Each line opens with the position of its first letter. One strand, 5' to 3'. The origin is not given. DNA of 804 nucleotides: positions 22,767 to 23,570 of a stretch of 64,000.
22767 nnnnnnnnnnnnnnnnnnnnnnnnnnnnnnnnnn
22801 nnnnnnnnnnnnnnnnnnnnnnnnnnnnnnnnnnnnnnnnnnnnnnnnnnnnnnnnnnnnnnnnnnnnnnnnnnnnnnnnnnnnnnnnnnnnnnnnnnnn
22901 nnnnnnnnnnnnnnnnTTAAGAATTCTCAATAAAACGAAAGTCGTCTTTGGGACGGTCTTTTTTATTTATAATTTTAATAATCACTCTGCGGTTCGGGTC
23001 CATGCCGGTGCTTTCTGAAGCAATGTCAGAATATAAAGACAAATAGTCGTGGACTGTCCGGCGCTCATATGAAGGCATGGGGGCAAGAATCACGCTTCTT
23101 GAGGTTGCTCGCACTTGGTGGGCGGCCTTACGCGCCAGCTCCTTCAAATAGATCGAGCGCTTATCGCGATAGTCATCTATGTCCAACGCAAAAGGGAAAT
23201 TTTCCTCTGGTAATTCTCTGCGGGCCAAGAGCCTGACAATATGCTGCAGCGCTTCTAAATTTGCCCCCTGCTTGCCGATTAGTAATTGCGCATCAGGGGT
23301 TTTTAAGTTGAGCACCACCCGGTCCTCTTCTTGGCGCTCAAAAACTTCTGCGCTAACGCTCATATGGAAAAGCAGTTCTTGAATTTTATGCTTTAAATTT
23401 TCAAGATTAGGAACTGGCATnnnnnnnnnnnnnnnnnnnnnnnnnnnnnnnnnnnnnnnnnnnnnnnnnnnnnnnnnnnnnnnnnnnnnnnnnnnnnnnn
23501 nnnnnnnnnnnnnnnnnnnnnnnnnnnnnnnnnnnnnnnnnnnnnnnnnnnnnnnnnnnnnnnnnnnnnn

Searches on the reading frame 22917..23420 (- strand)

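Call 74: search_protein_families(library=pfam, proteins=[window:22917-23420:-], max_evalue=0.001)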
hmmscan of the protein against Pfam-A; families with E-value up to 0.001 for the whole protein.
window:22917-23420:- (167 aa): 2 families
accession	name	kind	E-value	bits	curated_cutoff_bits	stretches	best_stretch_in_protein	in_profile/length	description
PF01424.28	R3H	-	7.2e-17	61.6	26.8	1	92-148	3-58/60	R3H domain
PF13083.13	KH_KhpA-B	-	5.5e-09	36.3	32.1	1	14-69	9-65/73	KhpA/KhpB, KH domain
